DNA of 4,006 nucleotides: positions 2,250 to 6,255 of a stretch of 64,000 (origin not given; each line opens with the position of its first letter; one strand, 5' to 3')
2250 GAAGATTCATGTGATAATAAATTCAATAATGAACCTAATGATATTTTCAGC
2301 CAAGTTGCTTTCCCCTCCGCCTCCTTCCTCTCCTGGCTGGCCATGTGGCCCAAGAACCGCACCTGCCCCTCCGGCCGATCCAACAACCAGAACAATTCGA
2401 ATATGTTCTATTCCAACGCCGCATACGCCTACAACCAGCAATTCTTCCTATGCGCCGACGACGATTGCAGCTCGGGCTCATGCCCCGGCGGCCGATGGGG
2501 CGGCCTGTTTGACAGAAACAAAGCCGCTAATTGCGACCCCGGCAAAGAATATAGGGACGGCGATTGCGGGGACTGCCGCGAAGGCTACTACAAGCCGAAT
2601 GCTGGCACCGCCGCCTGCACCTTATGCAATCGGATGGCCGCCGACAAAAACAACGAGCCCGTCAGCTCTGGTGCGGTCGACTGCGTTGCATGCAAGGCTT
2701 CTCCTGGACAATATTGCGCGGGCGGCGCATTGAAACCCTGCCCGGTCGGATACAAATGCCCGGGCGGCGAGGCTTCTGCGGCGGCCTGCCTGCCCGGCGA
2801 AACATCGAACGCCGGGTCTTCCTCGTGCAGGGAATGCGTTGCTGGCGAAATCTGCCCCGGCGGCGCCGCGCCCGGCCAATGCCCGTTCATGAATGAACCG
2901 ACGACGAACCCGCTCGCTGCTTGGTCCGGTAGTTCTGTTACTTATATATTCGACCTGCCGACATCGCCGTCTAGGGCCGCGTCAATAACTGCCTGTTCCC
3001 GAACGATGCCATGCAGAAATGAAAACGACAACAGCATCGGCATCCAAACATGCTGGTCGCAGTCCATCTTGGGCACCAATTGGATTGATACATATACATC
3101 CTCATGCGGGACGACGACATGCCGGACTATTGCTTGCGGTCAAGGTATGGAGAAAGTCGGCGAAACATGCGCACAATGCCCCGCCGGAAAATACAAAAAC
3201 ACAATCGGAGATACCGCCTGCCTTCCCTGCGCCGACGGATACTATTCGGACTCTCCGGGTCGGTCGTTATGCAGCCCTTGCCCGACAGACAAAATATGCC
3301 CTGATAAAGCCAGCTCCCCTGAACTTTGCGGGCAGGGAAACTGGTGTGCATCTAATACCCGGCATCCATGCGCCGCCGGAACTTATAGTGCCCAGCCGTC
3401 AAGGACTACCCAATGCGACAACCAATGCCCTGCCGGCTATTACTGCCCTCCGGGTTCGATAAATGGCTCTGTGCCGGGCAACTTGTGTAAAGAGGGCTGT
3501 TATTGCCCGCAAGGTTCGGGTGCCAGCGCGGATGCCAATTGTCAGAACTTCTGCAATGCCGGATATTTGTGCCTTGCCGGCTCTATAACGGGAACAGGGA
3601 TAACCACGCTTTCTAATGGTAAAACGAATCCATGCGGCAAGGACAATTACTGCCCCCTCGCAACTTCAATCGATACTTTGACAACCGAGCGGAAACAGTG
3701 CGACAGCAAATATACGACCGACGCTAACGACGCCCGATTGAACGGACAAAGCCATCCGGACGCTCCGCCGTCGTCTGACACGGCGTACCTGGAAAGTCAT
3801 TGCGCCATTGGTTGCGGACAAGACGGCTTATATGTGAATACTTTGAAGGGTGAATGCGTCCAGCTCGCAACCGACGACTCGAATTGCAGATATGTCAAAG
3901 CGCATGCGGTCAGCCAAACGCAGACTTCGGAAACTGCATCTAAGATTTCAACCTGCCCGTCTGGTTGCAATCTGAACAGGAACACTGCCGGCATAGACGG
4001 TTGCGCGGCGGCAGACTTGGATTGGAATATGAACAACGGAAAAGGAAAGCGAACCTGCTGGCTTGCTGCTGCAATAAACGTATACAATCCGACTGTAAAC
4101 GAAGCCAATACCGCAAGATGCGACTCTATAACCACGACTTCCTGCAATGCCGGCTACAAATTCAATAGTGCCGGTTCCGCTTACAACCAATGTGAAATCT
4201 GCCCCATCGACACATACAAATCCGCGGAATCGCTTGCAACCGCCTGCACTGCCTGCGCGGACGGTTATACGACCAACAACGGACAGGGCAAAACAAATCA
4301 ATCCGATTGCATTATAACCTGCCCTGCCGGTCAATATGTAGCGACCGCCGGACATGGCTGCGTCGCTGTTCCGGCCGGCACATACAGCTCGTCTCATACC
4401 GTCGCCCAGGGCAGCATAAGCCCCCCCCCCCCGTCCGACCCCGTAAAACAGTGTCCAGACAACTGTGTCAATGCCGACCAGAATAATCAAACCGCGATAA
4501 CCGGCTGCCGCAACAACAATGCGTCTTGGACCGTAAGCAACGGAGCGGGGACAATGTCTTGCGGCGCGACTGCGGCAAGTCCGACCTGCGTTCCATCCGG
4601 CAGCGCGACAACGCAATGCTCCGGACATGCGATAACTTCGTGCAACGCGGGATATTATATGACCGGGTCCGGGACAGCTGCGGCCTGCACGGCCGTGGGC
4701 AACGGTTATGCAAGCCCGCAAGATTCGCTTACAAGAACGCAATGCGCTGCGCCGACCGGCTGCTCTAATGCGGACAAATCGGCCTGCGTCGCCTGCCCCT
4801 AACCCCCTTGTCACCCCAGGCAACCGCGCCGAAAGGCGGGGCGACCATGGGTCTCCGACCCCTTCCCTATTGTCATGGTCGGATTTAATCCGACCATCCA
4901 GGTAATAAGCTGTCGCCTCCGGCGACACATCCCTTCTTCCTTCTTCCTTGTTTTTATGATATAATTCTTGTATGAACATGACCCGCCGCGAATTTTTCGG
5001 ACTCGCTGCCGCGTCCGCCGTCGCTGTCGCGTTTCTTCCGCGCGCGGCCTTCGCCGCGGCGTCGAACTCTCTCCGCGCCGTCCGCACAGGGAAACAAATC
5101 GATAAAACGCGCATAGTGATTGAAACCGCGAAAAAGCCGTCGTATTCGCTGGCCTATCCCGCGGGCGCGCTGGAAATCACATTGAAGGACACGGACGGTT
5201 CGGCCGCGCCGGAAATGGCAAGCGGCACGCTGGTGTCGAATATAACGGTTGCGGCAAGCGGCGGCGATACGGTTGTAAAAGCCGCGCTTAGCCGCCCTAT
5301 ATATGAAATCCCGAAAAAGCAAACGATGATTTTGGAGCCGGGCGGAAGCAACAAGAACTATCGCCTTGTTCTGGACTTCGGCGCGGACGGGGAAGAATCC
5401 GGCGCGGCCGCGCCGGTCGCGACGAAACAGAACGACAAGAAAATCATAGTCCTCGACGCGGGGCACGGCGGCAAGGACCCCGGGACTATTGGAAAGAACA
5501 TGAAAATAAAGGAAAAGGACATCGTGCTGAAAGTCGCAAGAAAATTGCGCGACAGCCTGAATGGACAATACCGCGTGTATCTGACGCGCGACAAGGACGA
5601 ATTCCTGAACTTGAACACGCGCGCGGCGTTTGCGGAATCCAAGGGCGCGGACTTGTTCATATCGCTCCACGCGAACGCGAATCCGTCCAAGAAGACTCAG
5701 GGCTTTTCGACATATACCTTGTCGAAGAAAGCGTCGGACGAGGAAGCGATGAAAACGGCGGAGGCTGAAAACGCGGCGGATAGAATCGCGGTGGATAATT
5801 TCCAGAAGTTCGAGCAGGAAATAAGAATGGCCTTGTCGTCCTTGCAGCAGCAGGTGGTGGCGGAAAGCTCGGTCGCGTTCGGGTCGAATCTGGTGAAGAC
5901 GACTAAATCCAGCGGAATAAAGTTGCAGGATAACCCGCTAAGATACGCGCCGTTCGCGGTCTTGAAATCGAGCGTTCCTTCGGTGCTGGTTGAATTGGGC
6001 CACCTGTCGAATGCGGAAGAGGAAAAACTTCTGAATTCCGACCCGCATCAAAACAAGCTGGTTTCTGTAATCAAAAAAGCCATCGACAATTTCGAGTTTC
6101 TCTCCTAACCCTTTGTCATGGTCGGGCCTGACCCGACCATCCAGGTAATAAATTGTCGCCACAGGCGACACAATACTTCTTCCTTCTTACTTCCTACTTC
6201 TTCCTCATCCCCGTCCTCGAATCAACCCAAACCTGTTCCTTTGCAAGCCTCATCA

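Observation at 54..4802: Giant secreted protein with eukaryote-like cysteine-rich repeats (CxxC..G.Y) and an N-terminal domain shared with a second secreted protein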

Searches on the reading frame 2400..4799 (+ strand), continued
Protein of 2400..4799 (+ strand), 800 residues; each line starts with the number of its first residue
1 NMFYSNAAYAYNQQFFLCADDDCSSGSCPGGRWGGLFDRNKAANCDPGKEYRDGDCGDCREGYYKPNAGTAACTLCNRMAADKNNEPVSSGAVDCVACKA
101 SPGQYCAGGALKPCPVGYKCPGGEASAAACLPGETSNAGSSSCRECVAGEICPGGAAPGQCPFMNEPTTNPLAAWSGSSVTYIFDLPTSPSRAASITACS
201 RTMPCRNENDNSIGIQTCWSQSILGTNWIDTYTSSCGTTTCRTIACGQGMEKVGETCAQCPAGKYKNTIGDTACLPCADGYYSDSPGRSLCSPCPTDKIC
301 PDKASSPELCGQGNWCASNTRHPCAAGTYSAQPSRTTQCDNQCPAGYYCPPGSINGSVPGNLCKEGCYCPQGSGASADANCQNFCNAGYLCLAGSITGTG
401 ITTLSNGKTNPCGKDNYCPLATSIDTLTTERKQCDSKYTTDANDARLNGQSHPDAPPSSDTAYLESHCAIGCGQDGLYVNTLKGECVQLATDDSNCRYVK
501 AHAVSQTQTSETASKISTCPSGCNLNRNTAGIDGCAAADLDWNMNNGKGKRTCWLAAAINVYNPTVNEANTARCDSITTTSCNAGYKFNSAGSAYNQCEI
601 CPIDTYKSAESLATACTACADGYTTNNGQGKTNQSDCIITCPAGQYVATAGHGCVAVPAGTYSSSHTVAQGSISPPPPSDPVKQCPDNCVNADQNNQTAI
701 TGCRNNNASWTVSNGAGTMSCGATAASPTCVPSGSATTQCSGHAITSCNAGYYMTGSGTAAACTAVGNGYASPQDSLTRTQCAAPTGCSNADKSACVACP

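Call 84: search_solved_structures(query=A2, max_evalue=0.01)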
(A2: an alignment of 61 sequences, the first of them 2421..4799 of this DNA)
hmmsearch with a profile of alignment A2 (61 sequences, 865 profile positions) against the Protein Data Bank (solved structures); distinct sequences matched with E-value up to 0.01: 35.
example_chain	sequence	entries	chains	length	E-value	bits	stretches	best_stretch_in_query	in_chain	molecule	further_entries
8tx1_A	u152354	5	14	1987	4e-53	184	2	258-599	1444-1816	Mastigoneme-like protein | Mst1 | Tyrosine-protein kinase ephrin type A/B receptor-like domain-containing protein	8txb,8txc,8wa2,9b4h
9vqm_B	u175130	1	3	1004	7.8e-16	60.6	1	141-404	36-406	Endosome/lysosome-associated apoptosis and autophagy regulator 1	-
9vqm_A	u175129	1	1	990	1e-15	60.2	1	138-404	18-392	Endosome/lysosome-associated apoptosis and autophagy regulator 1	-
9vql_A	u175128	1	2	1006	3.2e-15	58.6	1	143-404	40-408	Endosome/lysosome-associated apoptosis and autophagy regulator 1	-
4yn0_A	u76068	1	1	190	4.8e-08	34.8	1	572-695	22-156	Tumor necrosis factor receptor superfamily member 21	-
3u3p_A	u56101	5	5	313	5.3e-07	31.4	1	458-645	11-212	Tumor necrosis factor receptor superfamily member 21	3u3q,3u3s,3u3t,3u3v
6y8k_AAA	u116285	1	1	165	6.8e-07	31.1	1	243-354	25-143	Tumor necrosis factor receptor superfamily member 9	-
3qo4_A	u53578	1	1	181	1.1e-06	30.3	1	458-602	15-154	Tumor necrosis factor receptor superfamily member 21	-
6bwv_D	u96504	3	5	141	6.2e-06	27.9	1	243-367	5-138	Tumor necrosis factor receptor superfamily member 9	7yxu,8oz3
6cu0_G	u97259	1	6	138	8e-06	27.5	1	243-345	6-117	Tumor necrosis factor receptor superfamily member 9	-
3urf_Z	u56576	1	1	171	2e-05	26.2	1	328-689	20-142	Tumor necrosis factor receptor superfamily member 11B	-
8trs_D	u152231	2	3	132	3.5e-05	25.4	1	290-380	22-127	Ephrin type-A receptor 2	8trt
6cpr_D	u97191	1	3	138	0.00012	23.6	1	243-345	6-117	Tumor necrosis factor receptor superfamily member 9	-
9f7z_B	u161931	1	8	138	0.00013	23.5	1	243-348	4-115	Tumor necrosis factor receptor superfamily member 9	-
7d4b_A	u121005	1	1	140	0.00013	23.5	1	243-348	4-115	Tumor necrosis factor receptor superfamily member 9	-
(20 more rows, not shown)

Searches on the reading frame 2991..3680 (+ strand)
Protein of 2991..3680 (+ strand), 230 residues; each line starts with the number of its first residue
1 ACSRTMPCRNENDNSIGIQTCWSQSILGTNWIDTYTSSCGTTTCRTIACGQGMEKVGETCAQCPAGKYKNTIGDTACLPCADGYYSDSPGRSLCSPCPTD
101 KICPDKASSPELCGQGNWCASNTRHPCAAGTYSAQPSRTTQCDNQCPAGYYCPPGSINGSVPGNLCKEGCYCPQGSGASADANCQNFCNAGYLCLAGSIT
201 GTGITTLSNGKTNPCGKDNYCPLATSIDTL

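Call 18: search_protein_families(library=pfam, proteins=[window:2991-3680:+], max_evalue=10)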
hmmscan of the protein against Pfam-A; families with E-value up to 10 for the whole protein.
window:2991-3680:+ (230 aa): 2 families
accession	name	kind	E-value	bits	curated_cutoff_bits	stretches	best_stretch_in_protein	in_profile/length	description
PF07699.19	Ephrin_rec_like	-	5.2e-07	29.8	23.1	2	58-90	9-41/48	Tyrosine-protein kinase ephrin type A/B receptor-like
PF23091.2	TNFR_ELAPOR1_6th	-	0.042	14.2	33.2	2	74-99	11-34/41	ELAPOR1-like, TNF receptor-like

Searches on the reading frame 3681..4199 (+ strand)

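Call 18: search_protein_families(library=pfam, proteins=[window:3681-4199:+], max_evalue=10)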
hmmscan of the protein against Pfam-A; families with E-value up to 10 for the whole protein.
window:3681-4199:+ (173 aa): 1 family
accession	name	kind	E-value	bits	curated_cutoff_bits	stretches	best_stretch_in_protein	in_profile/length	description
PF17120.11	zf-RING_16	-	0.41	10.8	27.4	0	69-97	24-49/57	RING/Ubox like zinc-binding domain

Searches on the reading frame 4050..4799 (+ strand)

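Call 18: search_protein_families(library=pfam, proteins=[window:4050-4799:+], max_evalue=10)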
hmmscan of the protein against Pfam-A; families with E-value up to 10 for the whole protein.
window:4050-4799:+ (250 aa): 4 families
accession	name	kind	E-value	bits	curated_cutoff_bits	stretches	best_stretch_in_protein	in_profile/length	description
PF07699.19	Ephrin_rec_like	-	0.00012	22.3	23.1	1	43-87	6-48/48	Tyrosine-protein kinase ephrin type A/B receptor-like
PF00757.25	Furin-like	-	0.0054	17.1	26.8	1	19-98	52-128/147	Furin-like cysteine rich region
PF15912.10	VIR_N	-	0.071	13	27.7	1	110-147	121-159/258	Virilizer, N-terminal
PF12662.13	cEGF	-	0.41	11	26.6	0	31-42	5-16/24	Complement Clr-like EGF-like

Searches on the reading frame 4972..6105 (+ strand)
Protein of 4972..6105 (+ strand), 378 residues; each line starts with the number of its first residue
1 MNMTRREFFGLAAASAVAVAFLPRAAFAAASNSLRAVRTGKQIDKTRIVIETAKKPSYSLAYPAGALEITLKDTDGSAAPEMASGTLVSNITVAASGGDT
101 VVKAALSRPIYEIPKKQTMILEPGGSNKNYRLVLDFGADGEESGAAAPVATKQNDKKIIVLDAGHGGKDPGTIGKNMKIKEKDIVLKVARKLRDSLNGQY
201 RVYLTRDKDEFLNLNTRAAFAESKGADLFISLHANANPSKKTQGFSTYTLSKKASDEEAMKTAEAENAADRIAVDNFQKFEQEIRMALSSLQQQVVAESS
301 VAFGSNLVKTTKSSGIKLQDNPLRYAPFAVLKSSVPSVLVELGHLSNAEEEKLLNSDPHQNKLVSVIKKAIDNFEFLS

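Call 12: search_protein_families(library=ncbifam, proteins=[window:4972-6105:+], max_evalue=0.001)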
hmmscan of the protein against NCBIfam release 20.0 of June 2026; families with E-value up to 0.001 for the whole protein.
window:4972-6105:+ (378 aa): 5 families
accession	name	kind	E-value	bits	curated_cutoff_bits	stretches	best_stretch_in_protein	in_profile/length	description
NF007652.1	PRK10319.1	equivalog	2.2e-42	145.3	400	1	143-372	44-275/291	N-acetylmuramoyl-L-alanine amidase AmiA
NF038267.1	amidase_AmiC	exception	1e-41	143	700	1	154-372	184-403/407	N-acetylmuramoyl-L-alanine amidase AmiC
NF007751.0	PRK10431.1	equivalog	9.4e-34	116.7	532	1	145-374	180-415/445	N-acetylmuramoyl-L-alanine amidase AmiB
TIGR02883.1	spore_cwlD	equivalog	1.3e-30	106.9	221.55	2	157-263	1-121/189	N-acetylmuramoyl-L-alanine amidase CwlD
NF038140.1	amidase_Rv3717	exception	1.8e-08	34.1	335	0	183-246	69-134/233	Rv3717 family N-acetylmuramoyl-L-alanine amidase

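Call 81: find_encoding_contigs(protein=window:4972-6105:+, flank=10000, max_places=2)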
Protein window:4972-6105:+ (378 aa): 1 contig read that carries it; 1 place shown.
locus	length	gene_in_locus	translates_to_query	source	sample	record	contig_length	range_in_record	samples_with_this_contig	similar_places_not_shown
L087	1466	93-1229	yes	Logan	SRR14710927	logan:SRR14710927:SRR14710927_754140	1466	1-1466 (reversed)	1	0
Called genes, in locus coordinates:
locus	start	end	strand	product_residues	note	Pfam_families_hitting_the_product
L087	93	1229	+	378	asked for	PF01520:Amidase_3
